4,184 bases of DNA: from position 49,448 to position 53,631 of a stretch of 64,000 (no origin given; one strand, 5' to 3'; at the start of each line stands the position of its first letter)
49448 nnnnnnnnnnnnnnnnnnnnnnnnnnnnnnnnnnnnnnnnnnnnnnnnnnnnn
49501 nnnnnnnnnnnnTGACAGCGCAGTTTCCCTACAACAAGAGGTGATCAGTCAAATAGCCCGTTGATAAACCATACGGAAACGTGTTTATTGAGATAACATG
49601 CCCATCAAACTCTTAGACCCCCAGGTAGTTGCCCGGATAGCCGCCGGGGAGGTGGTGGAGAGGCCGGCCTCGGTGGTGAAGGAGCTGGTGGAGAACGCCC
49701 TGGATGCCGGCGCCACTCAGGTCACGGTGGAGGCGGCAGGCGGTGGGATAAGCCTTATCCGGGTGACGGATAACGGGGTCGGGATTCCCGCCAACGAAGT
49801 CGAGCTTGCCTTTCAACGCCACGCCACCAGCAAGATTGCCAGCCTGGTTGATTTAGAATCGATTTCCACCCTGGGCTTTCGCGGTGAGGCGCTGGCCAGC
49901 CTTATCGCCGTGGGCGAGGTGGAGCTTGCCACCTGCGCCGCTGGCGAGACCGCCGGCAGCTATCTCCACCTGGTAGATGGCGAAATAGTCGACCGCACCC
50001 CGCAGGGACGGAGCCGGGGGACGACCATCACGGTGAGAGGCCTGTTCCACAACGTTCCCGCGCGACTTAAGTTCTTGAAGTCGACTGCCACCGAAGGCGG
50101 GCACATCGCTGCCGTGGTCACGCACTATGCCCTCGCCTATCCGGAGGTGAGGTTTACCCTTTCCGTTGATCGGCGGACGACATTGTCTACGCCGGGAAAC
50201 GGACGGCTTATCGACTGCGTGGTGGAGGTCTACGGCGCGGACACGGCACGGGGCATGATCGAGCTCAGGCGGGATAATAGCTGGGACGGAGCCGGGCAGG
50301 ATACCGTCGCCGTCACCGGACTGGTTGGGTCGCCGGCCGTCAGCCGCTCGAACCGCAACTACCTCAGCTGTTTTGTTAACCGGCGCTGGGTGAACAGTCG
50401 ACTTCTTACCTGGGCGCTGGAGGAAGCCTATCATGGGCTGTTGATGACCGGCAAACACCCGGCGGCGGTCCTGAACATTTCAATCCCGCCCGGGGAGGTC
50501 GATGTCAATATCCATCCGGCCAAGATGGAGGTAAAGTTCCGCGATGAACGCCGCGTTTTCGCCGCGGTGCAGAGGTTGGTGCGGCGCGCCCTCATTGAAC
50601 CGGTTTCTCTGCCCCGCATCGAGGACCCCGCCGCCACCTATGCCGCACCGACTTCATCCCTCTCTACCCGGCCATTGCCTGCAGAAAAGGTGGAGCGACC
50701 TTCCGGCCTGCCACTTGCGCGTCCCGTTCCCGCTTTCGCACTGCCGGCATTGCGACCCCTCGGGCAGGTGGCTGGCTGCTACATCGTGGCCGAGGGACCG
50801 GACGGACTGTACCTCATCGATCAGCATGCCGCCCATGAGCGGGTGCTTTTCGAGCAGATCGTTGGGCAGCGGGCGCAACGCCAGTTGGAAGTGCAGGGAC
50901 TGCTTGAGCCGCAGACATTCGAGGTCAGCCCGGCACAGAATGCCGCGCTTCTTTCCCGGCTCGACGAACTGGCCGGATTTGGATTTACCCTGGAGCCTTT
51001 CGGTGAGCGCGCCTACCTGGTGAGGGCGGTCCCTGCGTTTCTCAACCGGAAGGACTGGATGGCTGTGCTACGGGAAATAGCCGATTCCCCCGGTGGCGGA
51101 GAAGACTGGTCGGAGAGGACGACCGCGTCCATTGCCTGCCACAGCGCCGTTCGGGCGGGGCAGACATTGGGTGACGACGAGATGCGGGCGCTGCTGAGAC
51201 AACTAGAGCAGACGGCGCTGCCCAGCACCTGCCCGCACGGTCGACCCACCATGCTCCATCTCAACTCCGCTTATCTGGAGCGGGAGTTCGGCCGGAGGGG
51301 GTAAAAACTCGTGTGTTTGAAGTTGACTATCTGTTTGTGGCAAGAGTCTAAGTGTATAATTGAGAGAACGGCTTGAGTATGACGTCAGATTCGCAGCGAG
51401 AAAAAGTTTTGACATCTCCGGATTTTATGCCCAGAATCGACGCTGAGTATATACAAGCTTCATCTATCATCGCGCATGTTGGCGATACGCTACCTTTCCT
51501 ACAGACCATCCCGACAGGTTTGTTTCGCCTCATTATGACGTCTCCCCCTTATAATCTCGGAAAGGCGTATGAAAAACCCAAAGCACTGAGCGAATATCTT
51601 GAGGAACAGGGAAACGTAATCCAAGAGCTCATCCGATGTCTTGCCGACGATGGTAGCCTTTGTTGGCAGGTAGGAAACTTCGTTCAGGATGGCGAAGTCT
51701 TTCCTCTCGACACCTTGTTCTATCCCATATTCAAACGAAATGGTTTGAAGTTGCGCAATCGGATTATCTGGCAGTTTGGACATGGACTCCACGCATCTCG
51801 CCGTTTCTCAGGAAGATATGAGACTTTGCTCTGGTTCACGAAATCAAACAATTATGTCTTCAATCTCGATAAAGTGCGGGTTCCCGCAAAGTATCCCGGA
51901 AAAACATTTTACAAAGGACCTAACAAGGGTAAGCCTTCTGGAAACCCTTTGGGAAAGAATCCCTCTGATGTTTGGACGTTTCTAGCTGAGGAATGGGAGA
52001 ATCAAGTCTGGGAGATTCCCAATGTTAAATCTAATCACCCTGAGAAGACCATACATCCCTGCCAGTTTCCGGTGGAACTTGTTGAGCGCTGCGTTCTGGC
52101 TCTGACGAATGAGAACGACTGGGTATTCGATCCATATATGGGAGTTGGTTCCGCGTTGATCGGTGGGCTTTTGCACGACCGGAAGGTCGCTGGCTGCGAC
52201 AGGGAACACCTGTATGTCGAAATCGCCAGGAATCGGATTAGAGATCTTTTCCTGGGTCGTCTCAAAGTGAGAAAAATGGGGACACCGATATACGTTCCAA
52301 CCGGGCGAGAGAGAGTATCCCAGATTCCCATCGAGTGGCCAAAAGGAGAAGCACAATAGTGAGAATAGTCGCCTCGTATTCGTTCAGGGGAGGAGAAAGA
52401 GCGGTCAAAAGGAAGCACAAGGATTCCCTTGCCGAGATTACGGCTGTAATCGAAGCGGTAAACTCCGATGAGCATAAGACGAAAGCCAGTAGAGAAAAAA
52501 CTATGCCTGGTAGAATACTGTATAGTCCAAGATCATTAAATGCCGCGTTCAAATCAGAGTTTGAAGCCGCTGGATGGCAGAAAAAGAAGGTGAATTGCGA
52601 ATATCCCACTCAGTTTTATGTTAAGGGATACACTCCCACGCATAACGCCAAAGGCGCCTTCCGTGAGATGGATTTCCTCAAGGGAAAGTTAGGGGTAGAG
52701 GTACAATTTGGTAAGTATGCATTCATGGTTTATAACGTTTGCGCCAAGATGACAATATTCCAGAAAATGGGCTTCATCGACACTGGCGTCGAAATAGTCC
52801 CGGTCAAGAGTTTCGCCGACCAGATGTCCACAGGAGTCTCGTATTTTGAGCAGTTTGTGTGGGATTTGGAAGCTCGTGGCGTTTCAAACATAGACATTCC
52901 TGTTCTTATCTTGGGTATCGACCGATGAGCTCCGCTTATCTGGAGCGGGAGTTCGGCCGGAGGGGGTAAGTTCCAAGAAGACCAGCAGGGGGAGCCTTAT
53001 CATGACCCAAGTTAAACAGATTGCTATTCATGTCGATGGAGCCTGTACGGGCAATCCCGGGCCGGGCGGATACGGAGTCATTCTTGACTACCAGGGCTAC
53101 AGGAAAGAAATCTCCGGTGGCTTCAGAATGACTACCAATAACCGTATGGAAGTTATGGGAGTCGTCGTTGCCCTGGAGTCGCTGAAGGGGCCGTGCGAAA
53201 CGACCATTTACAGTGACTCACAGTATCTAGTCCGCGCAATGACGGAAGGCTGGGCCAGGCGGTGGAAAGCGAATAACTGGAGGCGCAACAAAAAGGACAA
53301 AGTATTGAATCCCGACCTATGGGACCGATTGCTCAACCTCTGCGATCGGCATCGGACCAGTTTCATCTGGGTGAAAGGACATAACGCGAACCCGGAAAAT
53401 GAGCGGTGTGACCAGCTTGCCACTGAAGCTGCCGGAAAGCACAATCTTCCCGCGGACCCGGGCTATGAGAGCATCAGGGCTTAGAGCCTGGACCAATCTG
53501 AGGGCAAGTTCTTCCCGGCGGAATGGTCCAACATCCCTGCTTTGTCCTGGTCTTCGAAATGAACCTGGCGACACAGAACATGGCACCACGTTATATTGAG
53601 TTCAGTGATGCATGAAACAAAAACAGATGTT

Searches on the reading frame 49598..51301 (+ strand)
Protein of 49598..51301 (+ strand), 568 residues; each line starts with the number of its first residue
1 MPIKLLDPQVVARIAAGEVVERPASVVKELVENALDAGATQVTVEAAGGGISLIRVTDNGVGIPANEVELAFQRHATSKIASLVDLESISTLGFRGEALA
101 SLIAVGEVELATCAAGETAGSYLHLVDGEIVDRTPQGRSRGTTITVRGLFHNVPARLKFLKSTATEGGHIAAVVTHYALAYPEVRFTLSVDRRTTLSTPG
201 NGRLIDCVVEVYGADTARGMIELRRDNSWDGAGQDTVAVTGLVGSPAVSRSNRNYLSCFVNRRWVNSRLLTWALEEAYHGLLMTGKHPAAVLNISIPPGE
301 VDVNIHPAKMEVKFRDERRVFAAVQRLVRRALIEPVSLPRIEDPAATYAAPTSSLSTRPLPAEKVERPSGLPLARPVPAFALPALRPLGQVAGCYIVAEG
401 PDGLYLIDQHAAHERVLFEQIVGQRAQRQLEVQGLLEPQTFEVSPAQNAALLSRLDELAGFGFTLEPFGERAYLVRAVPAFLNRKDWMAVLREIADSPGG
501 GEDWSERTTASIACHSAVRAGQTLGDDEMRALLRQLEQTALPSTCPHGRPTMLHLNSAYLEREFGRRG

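Call 5: search_protein_families(library=pfam, proteins=[window:49598-51301:+], max_evalue=1)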
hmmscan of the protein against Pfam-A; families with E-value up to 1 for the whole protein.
window:49598-51301:+ (568 aa): 4 families
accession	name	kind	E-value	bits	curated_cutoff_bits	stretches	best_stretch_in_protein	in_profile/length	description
PF08676.16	MutL_C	-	2.1e-37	128.4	25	1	388-524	1-142/142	MutL C terminal dimerisation domain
PF01119.25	DNA_mis_repair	-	1.4e-34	118.7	26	1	210-332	3-118/119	DNA mismatch repair protein, C-terminal domain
PF13589.12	HATPase_c_3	-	3.4e-10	40.5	25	1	24-118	4-98/137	Histidine kinase-, DNA gyrase B-, and HSP90-like ATPase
PF02518.31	HATPase_c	-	8e-09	36.4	26.4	1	21-85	4-64/111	Histidine kinase-, DNA gyrase B-, and HSP90-like ATPase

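Call 23: find_related_loci(query=window:49598-51301:+, collection=genome_contigs, flank=7000)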
Query window:49598-51301:+ (568 aa) in genome_contigs; peptide patterns used: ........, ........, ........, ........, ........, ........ (x = any residue, [..] = any of these).
600 stretches matched a pattern (row limit reached: there are more); 595 encode a relative of the query (tblastn E <= 1e-3); the best 80 are kept; 80 distinct loci.
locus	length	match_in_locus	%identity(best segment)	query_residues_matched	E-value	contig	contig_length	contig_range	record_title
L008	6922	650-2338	62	1-566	0e+0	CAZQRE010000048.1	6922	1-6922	MAG TPA_asm: uncultured Dehalococcoidales bacterium isolate SRP179991_co5_88 genome assembly, contig: NODE_3597_length_6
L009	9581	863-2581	61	1-566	0e+0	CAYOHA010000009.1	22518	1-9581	MAG TPA_asm: uncultured Dehalococcoidales bacterium isolate binchicken_co376_250 genome assembly, contig: NODE_2078_leng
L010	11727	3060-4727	62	1-566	0e+0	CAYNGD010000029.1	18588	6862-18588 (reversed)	MAG TPA_asm: uncultured Dehalococcoidales bacterium isolate binchicken_co178_75 genome assembly, contig: NODE_3884_lengt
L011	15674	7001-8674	60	1-566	0e+0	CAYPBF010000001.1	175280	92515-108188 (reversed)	MAG TPA_asm: uncultured Dehalococcoidales bacterium isolate binchicken_co294_60 genome assembly, contig: NODE_131_length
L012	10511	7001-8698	60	1-566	0e+0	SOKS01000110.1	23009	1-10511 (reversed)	MAG: Dehalococcoidia bacterium isolate E44_bin89 NODE_672_length_23009_cov_14.671561, whole genome shotgun sequence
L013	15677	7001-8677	59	1-566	0e+0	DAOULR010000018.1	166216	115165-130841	MAG TPA_asm: Dehalococcoidales bacterium isolate W31_48 k127_44957, whole genome shotgun sequence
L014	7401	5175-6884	55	1-566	0e+0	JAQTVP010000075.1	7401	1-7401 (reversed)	MAG: Dehalococcoidales bacterium isolate STB_90 NODE_28590_length_7401_cov_3.193291_Sandtown_B, whole genome shotgun seq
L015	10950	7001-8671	54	1-566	0e+0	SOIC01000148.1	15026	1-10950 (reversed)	MAG: Dehalococcoidia bacterium isolate E29_bin15 NODE_950_length_15026_cov_15.395899, whole genome shotgun sequence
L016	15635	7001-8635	51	1-568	0e+0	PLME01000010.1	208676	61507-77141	MAG: Dehalococcoidia bacterium isolate fen_1075 73.20120800_E3S.24_contig_149, whole genome shotgun sequence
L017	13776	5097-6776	48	1-567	1e-175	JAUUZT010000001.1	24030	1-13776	MAG: Dehalococcoidia bacterium isolate CSMAG_200 CSMAG_200_k127_12212791_length_24030_cov_292.6458, whole genome shotgun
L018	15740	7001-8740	50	1-567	3e-175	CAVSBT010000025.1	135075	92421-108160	MAG: uncultured Chloroflexia bacterium isolate MFD04408.bin.2.164 genome assembly, contig: contig_35955, whole genome sh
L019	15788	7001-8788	49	3-567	4e-174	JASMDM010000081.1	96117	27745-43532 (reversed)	MAG: SAR202 cluster bacterium isolate ETNP3_MAG_40 c_000001047570, whole genome shotgun sequence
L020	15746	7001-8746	49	1-567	1e-170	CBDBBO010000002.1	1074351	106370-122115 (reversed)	MAG: Dehalococcoidia bacterium isolate 1b2ae8b5-6dc1-4ab8-aaf0-c904fb0211c2 genome assembly, contig: contig_2, whole gen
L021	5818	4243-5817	53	1-527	2e-171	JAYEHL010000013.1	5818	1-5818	MAG: Chloroflexota bacterium isolate MAG219 MAG219_13, whole genome shotgun sequence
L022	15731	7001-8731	48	1-567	6e-169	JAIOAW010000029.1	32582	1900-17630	MAG: Chloroflexota bacterium isolate S1bins96 c_000000000029, whole genome shotgun sequence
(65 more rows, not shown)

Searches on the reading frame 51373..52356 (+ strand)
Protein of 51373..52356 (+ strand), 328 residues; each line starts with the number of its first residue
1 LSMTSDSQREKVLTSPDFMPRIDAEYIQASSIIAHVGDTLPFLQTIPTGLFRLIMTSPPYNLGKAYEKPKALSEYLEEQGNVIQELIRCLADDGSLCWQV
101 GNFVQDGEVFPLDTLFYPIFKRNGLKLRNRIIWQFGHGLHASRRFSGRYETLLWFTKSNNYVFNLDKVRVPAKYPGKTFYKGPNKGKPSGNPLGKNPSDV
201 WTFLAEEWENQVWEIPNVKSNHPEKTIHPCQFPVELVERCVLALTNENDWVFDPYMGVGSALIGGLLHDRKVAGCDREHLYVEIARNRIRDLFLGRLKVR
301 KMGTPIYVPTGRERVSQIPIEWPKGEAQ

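Call 5: search_protein_families(library=pfam, proteins=[window:51373-52356:+], max_evalue=1)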
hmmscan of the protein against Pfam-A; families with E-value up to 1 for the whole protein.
window:51373-52356:+ (328 aa): 2 families
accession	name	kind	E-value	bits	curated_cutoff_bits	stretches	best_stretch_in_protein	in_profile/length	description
PF01555.25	N6_N4_Mtase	-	6.9e-47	160.7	26.7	1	52-286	2-220/221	DNA methylase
PF11599.14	AviRa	-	0.041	13.8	25.7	1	218-292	20-100/232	RRNA methyltransferase AviRa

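Call 93: search_protein_families(library=pfam, proteins=[window:51373-52356:+], max_evalue=1)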
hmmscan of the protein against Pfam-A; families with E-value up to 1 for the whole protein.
window:51373-52356:+ (328 aa): 2 families
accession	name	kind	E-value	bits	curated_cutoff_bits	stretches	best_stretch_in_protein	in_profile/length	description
PF01555.25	N6_N4_Mtase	-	6.9e-47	160.7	26.7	1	52-286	2-220/221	DNA methylase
PF11599.14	AviRa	-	0.041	13.8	25.7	1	218-292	20-100/232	RRNA methyltransferase AviRa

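Call 95: search_protein_families(library=padloc, proteins=[window:51373-52356:+], max_evalue=0.01)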
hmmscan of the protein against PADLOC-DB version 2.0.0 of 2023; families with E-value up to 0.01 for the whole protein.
window:51373-52356:+ (328 aa): 53 families (the best 25 are shown)
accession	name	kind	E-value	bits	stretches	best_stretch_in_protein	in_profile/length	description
PDLC03230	MTase_II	-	3.2e-69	231.9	1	35-286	39-279/360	Type II methyltransferase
PDLC03299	MTase_II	-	2.1e-65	219.2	2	28-203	12-183/296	Type II methyltransferase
PDLC03371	MTase_II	-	8.5e-38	128.4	1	28-290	7-253/260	Type II methyltransferase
PDLC03353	MTase_II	-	9.9e-38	128.1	1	36-291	14-251/260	Type II methyltransferase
PDLC03387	MTase_II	-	5.9e-31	105.7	2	120-292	135-278/289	Type II methyltransferase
PDLC03350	MTase_II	-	2.1e-29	100.9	1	37-292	62-298/312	Type II methyltransferase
PDLC03320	MTase_II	-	1.3e-27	94.7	1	26-292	27-277/289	Type II methyltransferase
PDLC03300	MTase_II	-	4e-24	83.2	2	72-291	83-278/302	Type II methyltransferase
PDLC03327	MTase_II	-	3.4e-22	77.1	1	29-263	37-258/319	Type II methyltransferase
PDLC03714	oMTase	-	1.8e-18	65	1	46-294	19-262/279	orphan methyltransferase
PDLC03252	MTase_II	-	1.3e-17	62.2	2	222-290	286-354/365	Type II methyltransferase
PDLC03339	MTase_II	-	3.8e-17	60.1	1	210-293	192-275/399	Type II methyltransferase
PDLC03216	MTase_II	-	5.6e-17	59.8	1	224-291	190-257/364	Type II methyltransferase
PDLC03260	MTase_II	-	4.6e-15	53.4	2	207-297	228-315/349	Type II methyltransferase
PDLC03295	MTase_II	-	6.4e-15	53.4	2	211-292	186-269/292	Type II methyltransferase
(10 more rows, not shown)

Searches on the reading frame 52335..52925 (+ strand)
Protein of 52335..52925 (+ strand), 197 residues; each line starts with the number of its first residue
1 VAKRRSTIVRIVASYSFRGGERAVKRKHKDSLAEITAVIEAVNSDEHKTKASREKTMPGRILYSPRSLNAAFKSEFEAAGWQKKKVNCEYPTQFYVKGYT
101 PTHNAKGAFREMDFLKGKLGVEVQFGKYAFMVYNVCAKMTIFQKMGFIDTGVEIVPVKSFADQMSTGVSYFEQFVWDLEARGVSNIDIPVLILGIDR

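Call 5: search_protein_families(library=pfam, proteins=[window:52335-52925:+], max_evalue=1)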
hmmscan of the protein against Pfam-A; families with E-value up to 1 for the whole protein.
window:52335-52925:+ (197 aa): 1 family
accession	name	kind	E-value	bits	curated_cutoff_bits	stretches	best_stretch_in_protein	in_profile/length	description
PF09195.17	Endonuc-BglII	-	1.3e-19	70.9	26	1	24-196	6-163/163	Restriction endonuclease BglII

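Call 6: search_protein_families(library=padloc, proteins=[window:52335-52925:+], max_evalue=1)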
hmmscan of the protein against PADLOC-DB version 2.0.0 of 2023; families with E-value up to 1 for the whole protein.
window:52335-52925:+ (197 aa): 3 families
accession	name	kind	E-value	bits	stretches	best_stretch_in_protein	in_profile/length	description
PDLC03442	REase_II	-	1.1e-32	111.3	2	105-195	111-201/203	Type II restriction enzyme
PDLC03428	REase_II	-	0.00051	17.8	1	49-194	34-169/223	Type II restriction enzyme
PDLC03435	REase_II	-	0.038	11.7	1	119-173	102-155/200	Type II restriction enzyme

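Call 7: search_protein_families(library=ncbifam, proteins=[window:52335-52925:+], max_evalue=1)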
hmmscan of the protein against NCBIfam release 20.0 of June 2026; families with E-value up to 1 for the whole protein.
window:52335-52925:+ (197 aa): 0 families

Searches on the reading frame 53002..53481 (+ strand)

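Call 5: search_protein_families(library=pfam, proteins=[window:53002-53481:+], max_evalue=1)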
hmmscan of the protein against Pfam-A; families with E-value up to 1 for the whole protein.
window:53002-53481:+ (160 aa): 4 families
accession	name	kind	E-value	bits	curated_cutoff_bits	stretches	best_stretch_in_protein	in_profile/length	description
PF00075.30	RNase_H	-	5e-41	140.6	25.8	1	5-144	2-140/141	RNase H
PF20432.4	Xre-like-HTH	-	0.04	14.6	25.8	1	93-113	40-61/63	Antitoxin Xre-like helix-turn-helix domain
PF13456.12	RVT_3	-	0.074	13.4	21.6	1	11-94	2-90/123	Reverse transcriptase-like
PF19813.4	DUF6296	-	0.077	13.5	27.2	0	16-40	29-54/78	Family of unknown function (DUF6296)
